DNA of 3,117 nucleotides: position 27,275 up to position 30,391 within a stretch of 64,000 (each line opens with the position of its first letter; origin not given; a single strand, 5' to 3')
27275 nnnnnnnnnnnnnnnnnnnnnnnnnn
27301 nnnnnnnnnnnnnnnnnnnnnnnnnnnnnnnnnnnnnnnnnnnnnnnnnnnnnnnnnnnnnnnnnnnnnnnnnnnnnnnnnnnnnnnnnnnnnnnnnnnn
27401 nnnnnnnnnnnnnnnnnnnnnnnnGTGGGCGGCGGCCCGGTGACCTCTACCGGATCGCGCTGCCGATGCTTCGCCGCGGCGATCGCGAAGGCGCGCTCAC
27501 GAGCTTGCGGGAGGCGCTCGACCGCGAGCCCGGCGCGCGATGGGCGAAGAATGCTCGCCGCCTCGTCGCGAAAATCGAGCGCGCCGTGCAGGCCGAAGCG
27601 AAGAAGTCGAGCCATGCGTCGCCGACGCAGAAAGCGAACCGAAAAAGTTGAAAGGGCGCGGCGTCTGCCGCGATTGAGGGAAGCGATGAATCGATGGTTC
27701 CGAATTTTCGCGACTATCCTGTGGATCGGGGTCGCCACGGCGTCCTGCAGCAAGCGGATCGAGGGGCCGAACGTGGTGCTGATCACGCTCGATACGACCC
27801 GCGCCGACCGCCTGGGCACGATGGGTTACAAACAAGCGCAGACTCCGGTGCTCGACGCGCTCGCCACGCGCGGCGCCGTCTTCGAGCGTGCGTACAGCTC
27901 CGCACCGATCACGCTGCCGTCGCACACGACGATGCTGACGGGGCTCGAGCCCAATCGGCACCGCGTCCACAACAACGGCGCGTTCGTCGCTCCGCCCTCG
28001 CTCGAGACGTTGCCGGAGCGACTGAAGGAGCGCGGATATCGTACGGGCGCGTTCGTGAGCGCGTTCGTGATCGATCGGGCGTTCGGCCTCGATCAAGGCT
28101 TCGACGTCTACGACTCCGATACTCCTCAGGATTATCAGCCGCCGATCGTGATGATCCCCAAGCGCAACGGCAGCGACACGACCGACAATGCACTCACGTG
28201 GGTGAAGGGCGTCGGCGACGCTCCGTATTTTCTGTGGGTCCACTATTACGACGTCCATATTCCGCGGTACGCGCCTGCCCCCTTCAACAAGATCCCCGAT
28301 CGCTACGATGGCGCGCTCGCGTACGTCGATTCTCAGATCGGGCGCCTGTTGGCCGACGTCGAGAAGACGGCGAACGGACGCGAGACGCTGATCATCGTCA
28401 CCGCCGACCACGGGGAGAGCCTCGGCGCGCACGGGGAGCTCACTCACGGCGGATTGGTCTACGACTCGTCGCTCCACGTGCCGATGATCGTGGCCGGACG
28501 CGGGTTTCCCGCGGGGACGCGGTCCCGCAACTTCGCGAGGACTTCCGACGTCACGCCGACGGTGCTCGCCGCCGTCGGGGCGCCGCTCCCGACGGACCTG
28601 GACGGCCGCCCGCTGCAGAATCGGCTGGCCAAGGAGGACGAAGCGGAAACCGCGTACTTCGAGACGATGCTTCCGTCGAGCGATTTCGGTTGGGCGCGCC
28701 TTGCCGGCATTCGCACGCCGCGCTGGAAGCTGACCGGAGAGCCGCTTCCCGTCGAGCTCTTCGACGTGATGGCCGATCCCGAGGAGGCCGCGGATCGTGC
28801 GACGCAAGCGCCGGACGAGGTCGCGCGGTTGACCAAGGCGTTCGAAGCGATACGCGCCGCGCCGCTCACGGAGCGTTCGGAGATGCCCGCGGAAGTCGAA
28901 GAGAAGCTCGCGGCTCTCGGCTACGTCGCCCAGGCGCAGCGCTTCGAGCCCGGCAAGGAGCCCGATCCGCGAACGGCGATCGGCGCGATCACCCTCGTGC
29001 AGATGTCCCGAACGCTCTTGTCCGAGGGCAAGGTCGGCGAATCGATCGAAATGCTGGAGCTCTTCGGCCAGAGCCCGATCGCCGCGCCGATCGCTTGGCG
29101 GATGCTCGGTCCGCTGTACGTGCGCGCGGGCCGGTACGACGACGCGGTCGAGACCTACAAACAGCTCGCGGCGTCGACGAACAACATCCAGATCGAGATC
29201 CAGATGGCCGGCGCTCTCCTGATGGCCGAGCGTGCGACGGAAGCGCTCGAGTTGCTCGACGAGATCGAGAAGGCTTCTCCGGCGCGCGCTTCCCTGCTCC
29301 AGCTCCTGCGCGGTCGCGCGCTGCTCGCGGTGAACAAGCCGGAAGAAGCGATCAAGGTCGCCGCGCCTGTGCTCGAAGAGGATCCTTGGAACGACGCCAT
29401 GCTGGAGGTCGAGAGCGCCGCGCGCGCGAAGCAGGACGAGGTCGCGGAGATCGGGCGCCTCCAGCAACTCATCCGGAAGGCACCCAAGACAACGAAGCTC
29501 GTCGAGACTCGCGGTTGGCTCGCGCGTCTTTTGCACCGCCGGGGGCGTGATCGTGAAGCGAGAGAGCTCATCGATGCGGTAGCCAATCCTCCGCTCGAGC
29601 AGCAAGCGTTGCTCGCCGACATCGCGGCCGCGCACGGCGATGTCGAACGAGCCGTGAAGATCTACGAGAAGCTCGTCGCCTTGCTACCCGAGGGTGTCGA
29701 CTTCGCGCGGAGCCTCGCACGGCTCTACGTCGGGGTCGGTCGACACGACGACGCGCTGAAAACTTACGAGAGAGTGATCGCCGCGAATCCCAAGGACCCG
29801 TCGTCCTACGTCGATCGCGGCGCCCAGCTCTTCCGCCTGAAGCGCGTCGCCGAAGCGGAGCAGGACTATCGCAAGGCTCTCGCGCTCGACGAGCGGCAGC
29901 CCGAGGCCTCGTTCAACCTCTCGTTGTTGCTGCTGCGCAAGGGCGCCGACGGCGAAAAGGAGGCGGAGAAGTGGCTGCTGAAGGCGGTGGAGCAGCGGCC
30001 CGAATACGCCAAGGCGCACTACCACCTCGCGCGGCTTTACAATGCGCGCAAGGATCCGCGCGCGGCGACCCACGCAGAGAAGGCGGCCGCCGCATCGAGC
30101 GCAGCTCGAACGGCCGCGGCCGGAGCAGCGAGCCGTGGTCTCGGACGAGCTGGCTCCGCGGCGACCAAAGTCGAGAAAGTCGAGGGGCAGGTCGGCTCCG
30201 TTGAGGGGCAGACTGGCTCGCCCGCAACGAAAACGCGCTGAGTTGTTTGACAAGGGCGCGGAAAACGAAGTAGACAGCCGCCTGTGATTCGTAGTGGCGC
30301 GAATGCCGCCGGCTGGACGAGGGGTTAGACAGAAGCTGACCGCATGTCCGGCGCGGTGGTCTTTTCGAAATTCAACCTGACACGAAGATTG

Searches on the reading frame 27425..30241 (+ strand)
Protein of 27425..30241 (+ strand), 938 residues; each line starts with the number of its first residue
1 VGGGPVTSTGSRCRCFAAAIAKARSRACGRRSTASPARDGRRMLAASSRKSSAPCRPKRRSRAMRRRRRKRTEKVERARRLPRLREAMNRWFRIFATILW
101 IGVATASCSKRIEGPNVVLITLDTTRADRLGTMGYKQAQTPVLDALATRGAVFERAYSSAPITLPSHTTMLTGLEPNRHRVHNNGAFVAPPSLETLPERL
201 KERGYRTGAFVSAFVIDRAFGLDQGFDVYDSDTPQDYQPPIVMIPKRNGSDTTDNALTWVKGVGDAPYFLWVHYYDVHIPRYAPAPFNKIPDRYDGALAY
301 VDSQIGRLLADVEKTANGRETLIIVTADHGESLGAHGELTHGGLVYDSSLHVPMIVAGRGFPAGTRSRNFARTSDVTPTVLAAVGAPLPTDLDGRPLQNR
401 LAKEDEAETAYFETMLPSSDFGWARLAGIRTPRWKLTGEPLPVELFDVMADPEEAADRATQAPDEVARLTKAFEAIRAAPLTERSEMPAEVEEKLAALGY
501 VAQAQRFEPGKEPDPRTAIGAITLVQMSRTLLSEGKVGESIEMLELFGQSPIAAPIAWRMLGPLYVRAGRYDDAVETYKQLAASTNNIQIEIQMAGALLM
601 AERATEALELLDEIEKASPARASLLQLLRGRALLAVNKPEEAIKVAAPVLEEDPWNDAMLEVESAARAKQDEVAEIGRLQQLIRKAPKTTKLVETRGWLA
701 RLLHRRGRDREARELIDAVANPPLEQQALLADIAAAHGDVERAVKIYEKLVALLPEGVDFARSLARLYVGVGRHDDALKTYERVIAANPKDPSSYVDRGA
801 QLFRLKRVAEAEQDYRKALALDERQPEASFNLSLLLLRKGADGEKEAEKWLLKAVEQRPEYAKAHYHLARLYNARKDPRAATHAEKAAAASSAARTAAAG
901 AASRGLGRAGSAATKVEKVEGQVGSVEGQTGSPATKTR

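Call 3: search_protein_families(library=pfam, proteins=[window:27425-30241:+], max_evalue=1)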
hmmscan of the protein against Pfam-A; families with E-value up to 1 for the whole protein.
window:27425-30241:+ (938 aa): 36 families (the best 25 are shown)
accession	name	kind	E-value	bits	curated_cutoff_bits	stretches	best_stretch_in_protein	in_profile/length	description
PF00884.28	Sulfatase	-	4.5e-46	158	25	1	115-385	1-300/301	Sulfatase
PF14559.12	TPR_19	-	8e-24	84.2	25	6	735-792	2-59/68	Tetratricopeptide repeat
PF13428.12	TPR_14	-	4.8e-21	73.5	23.5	5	761-794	4-37/44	Tetratricopeptide repeat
PF13431.12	TPR_17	-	8.7e-18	63.5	24.4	2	781-813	2-34/34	Tetratricopeptide repeat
PF13432.12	TPR_16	-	1.4e-17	64.2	32.7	5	764-824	3-63/65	Tetratricopeptide repeat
PF13414.12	TPR_11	-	3e-17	62.5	26.8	4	801-840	3-42/42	TPR repeat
PF07719.23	TPR_2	-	3.6e-16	58.3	27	4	794-823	3-32/34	Tetratricopeptide repeat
PF13176.12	TPR_7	-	4.5e-15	54.8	27.9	2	763-791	4-34/36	Tetratricopeptide repeat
PF01663.27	Phosphodiest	-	1.1e-14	55.2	23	1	117-330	1-220/342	Type I phosphodiesterase / nucleotide pyrophosphatase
PF00515.34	TPR_1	-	2e-14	53.1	27.8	2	794-823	3-32/34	Tetratricopeptide repeat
PF13181.12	TPR_8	-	7.1e-14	51.2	25.7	2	764-791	7-34/34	Tetratricopeptide repeat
PF13424.12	TPR_12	-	4e-12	46.6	30.1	2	730-787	9-74/77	Tetratricopeptide repeat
PF16347.10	SGSH_C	-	1.4e-08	35.5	29.3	1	344-457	10-130/154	N-sulphoglucosamine sulphohydrolase, C-terminal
PF23914.1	TPR_CcmH_CycH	-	5.7e-08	33.2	42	2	788-883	46-142/158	Cytochrome c-type biogenesis protein H TPR domain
PF12895.13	ANAPC3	-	8.6e-08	32.8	27.2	2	738-813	3-77/82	Anaphase-promoting complex, cyclosome, subunit 3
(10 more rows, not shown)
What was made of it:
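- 27686..30241 (+): Sulfatase-fold + TPR lipoprotein 'B', immediately upstream of the array. Pfam Sulfatase E 5e-46, Phosphodiest E 1e-14 and many TPR hits (call 3).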

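Call 4: search_protein_families(library=ncbifam, proteins=[window:27425-30241:+], max_evalue=1)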
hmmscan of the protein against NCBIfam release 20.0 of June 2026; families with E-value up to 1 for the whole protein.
window:27425-30241:+ (938 aa): 48 families (the best 25 are shown)
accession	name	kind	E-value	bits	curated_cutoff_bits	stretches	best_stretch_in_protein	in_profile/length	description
NF010322.0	PRK13759.1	equivalog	1.4e-41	142.5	481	2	113-209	5-101/486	arylsulfatase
NF045661.1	HdlasePehA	equivalog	3.8e-35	121.5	900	3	293-405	283-396/506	phosphoric/sulfuric ester hydrolase PehA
TIGR03417.1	chol_sulfatase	equivalog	2e-33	116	433.45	2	294-475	255-434/500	choline-sulfatase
NF052527.1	Mn_arylsulf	exception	2.9e-23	82.5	850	2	115-210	2-98/479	manganese-dependent arylsulfatase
TIGR02917.1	PEP_TPR_lipo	equivalog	1.3e-22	79.6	312.2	2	737-891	410-563/899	XrtA/PEP-CTERM system TPR-repeat protein PrsT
NF040959.1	MamA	equivalog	6.9e-18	64.8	200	2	734-882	47-193/204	magnetosome protein MamA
NF038075.1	fam_STM4013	hypoth_equivalog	8.9e-14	51.6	250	2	265-353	169-255/261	STM4013/SEN3800 family hydrolase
TIGR02552.1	LcrH_SycD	equivalog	1.4e-11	44.2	104.8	1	734-827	28-121/136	SycD/LcrH family type III secretion system chaperone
TIGR02521.1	type_IV_pilW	equivalog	1.8e-11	44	154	1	737-883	44-190/234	type IV pilus biogenesis/stability protein PilW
NF052415.1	T3SS_chap_SctY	equivalog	2.3e-10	40.9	70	2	560-646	11-100/106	type III secretion apparatus assembly chaperone SctY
NF033762.1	social_mot_Tgl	equivalog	6.1e-10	38.9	225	2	801-872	40-110/252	social motility TPR repeat lipoprotein Tgl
NF033758.1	gliding_GltE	equivalog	1.7e-09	37.2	225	1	691-913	84-310/411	adventurous gliding motility TPR repeat lipoprotein GltE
NF033920.0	C39_PA2778_fam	equivalog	1.5e-08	34.4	150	1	770-841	168-239/255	PA2778 family cysteine peptidase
NF008757.0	PRK11788.1-5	equivalog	7.7e-08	31.9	363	2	730-882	186-335/388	lipopolysaccharide assembly protein LapB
NF047371.1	FlcA_CTERM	equivalog_domain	1.6e-07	30.2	300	2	844-894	329-379/646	periplasmic flagellar collar protein FlcA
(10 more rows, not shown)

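Call 54: find_related_loci(query=window:27686-30238:+, collection=genome_contigs, flank=6000)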
Query window:27686-30238:+ (851 aa) in genome_contigs; peptide patterns used: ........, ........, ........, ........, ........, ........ (x = any residue, [..] = any of these).
57 stretches matched a pattern; 21 encode a relative of the query (tblastn E <= 1e-3); 21 distinct loci.
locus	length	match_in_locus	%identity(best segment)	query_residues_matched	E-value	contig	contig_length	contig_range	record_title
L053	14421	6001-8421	47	1-805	0e+0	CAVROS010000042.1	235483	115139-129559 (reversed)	MAG: uncultured delta proteobacterium isolate MFD03804.bin.2.110 genome assembly, contig: contig_8173, whole genome shot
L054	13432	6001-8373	47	3-803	0e+0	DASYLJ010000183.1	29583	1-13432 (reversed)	MAG TPA_asm: Candidatus Binatia bacterium isolate SMAG_U4345 k141_3453380, whole genome shotgun sequence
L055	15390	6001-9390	47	16-805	0e+0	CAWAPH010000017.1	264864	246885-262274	MAG: uncultured delta proteobacterium isolate MFD03804.bin.2.13 genome assembly, contig: contig_41157, whole genome shot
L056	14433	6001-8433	47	1-809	0e+0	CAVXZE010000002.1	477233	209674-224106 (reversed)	MAG: uncultured delta proteobacterium isolate MFD09779.bin.1.97 genome assembly, contig: contig_12061, whole genome shot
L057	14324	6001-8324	54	28-800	0e+0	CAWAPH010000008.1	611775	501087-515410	MAG: uncultured delta proteobacterium isolate MFD03804.bin.2.13 genome assembly, contig: contig_16996, whole genome shot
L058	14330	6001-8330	48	11-792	2e-179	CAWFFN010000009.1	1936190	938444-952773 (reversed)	MAG: uncultured delta proteobacterium isolate MFD00822.bin.1.250 genome assembly, contig: contig_59106, whole genome sho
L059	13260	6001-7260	44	6-414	1e-90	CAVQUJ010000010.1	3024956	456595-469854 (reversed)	MAG: uncultured delta proteobacterium isolate MFD10007.bin.2.102 genome assembly, contig: contig_9106, whole genome shot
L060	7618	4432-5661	44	8-414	5e-87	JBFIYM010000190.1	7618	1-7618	MAG: Myxococcota bacterium isolate Mix_sand14.2021.12.G.35 k141_274729_length_7618_cov_12.0706, whole genome shotgun seq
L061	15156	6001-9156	49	4-551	2e-107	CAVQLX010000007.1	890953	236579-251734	MAG: uncultured delta proteobacterium isolate MFD03975.bin.1.282 genome assembly, contig: contig_25673, whole genome sho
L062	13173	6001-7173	42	27-413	8e-75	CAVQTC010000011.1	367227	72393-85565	MAG: uncultured delta proteobacterium isolate MFD10007.bin.2.207 genome assembly, contig: contig_36465, whole genome sho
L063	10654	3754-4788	43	27-370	6e-74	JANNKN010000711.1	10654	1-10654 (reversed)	MAG: Deltaproteobacteria bacterium isolate SOY_4_C_concoct_51 SOY_4_C_k141_2535290, whole genome shotgun sequence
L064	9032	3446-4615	37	17-367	1e-53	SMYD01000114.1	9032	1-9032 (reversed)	MAG: Acidobacteria bacterium isolate N074bin37 k141_1211896, whole genome shotgun sequence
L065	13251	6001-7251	30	29-416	5e-45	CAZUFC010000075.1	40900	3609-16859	MAG TPA_asm: uncultured bacterium isolate SRP141376_co4_129 genome assembly, contig: NODE_1697_length_40900_cov_8.724446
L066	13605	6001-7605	40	26-758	2e-78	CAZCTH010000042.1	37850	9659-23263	MAG TPA_asm: uncultured Spirochaetales bacterium isolate binchicken_co199_92 genome assembly, contig: NODE_1033_length_3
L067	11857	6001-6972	33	30-328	4e-42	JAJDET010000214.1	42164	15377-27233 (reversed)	MAG: Planctomycetota bacterium isolate OFTM220 OFTM220_213, whole genome shotgun sequence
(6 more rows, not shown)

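Call 60: search_solved_structures(query=window:27686-30238:+, max_evalue=0.00001, show_alignments=1)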
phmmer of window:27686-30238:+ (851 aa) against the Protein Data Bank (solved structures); distinct sequences matched with E-value up to 0.00001: 122 (the best 60 are shown).
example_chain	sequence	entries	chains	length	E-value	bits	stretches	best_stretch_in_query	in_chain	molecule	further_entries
9qhb_A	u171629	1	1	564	4.9e-37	131.2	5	649-785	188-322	Engineered tetratricopeptide repeat protein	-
7oz8_AAA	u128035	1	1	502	6.7e-27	97.7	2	26-121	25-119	Choline-sulfatase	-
4uph_A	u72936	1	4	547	1.4e-26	96.6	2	204-385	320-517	SULFATASE (SULFURIC ESTER HYDROLASE) PROTEIN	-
7pth_A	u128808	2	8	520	8.6e-22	80.8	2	207-410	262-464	Choline sulfatase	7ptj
6fny_A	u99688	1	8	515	1.2e-21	80.4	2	207-410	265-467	Choline-sulfatase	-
6g5z_A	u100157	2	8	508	1.5e-21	80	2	207-410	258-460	Choline-sulfatase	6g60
8bu0_A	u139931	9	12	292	2.9e-21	79.1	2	649-785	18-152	Consensus tetratricopeptide repeat protein | Crystal structure of an 8-repeat consensus TPR superhelix with Zinc. | Monomer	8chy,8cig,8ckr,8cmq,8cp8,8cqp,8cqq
7p24_AAA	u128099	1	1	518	5.1e-21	78.3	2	206-370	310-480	Mucin-desulfating sulfatase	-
5fql_A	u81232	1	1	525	2.7e-20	75.9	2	191-273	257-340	IDURONATE-2-SULFATASE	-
7stt_A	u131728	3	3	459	4.2e-20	75.3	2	211-390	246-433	N-acetylgalactosamine-6-sulfatase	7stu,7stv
6ioz_A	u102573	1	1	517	5.5e-20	74.9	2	191-273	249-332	Iduronate 2-sulfatase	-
2w8s_A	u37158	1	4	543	7.1e-20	74.5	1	206-316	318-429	PHOSPHONATE MONOESTER HYDROLASE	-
5g2v_A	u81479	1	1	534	9e-20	74.1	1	209-369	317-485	N-ACETYLGLUCOSAMINE-6-SULFATASE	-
6hr5_A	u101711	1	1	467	1.4e-19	73.5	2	18-144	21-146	Alpha-L-rhamnosidase/sulfatase (GH78)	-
9koq_A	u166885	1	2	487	1.5e-19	73.4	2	26-124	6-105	Sulfatase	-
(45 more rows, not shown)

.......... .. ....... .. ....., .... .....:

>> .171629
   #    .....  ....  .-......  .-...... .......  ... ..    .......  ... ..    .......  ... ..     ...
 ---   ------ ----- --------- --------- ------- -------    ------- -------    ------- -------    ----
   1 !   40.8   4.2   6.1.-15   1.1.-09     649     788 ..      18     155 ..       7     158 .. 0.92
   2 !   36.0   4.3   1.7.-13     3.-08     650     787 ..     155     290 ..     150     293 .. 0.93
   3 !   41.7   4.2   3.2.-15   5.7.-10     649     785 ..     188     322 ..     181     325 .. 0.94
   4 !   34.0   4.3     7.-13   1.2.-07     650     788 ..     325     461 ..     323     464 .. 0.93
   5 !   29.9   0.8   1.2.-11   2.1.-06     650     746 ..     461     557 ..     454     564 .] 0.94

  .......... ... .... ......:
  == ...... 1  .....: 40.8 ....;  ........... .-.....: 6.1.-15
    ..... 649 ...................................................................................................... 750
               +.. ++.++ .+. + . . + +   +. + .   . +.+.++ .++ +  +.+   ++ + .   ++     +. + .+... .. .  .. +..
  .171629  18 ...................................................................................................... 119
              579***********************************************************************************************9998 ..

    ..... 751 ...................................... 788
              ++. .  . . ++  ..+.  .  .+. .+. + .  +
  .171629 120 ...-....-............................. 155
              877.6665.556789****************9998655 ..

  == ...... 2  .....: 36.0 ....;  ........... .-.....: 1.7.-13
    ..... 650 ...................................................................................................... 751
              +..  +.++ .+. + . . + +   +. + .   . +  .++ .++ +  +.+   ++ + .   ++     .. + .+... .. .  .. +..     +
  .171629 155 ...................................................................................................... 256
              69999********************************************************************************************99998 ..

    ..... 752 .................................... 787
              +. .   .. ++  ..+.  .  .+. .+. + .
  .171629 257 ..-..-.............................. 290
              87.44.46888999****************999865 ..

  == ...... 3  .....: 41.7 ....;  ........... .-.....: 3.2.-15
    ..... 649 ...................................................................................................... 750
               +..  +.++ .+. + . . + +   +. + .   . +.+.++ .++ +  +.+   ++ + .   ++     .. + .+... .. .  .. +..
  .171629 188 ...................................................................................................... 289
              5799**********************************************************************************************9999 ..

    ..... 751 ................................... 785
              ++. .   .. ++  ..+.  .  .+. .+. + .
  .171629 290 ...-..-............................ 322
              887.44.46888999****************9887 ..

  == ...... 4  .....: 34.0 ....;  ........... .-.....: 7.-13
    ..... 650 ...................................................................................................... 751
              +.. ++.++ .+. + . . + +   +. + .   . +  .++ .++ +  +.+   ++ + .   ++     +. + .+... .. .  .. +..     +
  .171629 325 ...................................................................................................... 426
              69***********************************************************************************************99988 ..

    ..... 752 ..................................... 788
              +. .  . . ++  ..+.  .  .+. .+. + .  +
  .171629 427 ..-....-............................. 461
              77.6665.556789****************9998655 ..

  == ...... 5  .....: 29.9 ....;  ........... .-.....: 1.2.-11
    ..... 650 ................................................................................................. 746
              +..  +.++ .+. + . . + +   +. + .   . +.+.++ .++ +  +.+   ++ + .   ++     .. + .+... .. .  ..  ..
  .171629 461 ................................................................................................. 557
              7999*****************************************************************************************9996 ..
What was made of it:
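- Closest known: TPR-tethered protein-modifying enzymes. Same: The TPR region of the window's enzyme matches the OGT TPR at E about 7e-18 (call 60).
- Its TPR region resembles the substrate-recruiting TPR of OGT (E about 7e-18): call 60.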

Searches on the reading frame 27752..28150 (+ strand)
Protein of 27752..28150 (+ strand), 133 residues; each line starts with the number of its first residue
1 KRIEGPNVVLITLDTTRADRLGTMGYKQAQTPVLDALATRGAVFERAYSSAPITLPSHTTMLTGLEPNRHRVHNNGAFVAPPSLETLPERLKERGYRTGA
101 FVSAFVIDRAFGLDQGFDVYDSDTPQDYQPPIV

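Call 62: search_solved_structures(query=window:27752-28150:+, max_evalue=0.00001, show_alignments=3)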
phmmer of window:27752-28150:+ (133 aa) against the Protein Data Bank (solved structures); distinct sequences matched with E-value up to 0.00001: 41.
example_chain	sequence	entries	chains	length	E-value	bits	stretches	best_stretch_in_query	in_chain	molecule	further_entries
7oz8_AAA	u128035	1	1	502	9.8e-14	54.9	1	5-99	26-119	Choline-sulfatase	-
9koq_A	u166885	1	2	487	9.2e-12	48.5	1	5-102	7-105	Sulfatase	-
9bas_B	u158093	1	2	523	3.8e-11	46.5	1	5-101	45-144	S1_15A sulfatase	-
6hr5_A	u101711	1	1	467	4.2e-11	46.4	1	4-122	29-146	Alpha-L-rhamnosidase/sulfatase (GH78)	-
6hhm_A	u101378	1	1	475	2.9e-10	43.6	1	5-101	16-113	Arylsulfatase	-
4uph_A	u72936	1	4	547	5.2e-10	42.9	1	5-79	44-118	SULFATASE (SULFURIC ESTER HYDROLASE) PROTEIN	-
2qzu_A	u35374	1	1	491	2.3e-09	40.7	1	5-99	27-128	Putative sulfatase yidJ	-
9bau_A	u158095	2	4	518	3.3e-09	40.2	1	4-100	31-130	S1_15B sulfatase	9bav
5fql_A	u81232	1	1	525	5.2e-09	39.6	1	5-100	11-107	IDURONATE-2-SULFATASE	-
6ioz_A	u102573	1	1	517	6.2e-09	39.4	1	6-100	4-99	Iduronate 2-sulfatase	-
7stt_A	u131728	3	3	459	7.3e-09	39.1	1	5-116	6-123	N-acetylgalactosamine-6-sulfatase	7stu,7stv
7an1_AAA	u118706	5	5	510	8.1e-09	39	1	5-77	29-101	Arylsulfatase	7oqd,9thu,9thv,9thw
6s20_C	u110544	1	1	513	2.5e-08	37.4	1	4-100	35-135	N-acetylgalactosamine-6-O-sulfatase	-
4fdi_A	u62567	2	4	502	2.7e-08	37.3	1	5-97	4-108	N-acetylgalactosamine-6-sulfatase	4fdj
5g2t_A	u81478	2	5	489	1.1e-07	35.3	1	3-98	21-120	2-O GLYCOSAMINOGLYCAN SULFATASE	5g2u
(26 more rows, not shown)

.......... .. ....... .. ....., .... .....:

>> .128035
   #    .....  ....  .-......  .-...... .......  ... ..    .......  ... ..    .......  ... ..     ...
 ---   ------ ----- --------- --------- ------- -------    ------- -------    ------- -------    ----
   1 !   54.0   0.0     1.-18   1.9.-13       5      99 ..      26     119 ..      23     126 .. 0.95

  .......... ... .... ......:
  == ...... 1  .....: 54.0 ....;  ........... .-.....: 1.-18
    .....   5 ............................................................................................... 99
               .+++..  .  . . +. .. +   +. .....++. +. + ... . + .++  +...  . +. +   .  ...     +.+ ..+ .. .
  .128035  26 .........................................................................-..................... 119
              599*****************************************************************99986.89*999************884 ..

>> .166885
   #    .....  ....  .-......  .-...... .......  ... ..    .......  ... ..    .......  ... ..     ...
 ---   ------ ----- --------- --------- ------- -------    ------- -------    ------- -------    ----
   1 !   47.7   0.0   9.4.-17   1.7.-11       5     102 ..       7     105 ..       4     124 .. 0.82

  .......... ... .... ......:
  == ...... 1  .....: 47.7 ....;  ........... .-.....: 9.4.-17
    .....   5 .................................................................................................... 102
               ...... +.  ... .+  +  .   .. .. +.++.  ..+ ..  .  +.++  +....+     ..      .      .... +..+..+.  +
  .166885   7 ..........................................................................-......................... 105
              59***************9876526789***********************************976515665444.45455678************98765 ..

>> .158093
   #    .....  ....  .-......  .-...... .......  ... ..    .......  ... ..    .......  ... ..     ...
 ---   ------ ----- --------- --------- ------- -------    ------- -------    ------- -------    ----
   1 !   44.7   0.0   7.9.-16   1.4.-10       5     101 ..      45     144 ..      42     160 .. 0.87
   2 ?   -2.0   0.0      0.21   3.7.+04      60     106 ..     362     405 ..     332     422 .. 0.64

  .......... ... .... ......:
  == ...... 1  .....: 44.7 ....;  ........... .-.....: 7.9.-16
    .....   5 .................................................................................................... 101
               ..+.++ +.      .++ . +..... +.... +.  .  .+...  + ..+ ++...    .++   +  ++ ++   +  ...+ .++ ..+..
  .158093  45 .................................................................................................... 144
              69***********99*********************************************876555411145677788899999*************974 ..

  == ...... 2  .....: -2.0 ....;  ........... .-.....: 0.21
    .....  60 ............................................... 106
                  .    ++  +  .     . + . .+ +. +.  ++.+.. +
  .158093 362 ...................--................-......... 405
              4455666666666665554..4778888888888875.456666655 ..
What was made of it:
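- Closest known: Alkaline-phosphatase-superfamily enzymes that decorate envelope proteins or glycans. Different: Overall sequence similarity is highest to true sulfatases (calls 60, 62).
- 27686..30241 (+): T-L-P-S-H aligns to the C/S-x-P-x-R formylglycine motif of solved sulfatases (call 62).
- On Formylglycine-dependent sulfatase (applies to the upstream enzyme, not the triplet): HMMER alignments to three solved sulfatases place T-L-P-S-H opposite S-T-P-A-R, C-V-P-A-R and S-T-P-S-R (call 62).
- Closest known: Alkaline-phosphatase-superfamily enzymes that decorate envelope proteins or glycans. Same: The nucleophile is Thr rather than formylglycine: T-L-P-S-H aligns to C/S-x-P-x-R (call 62).
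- The enzyme has T-L-P-S-H in place of C/S-x-P-x-R: call 62.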
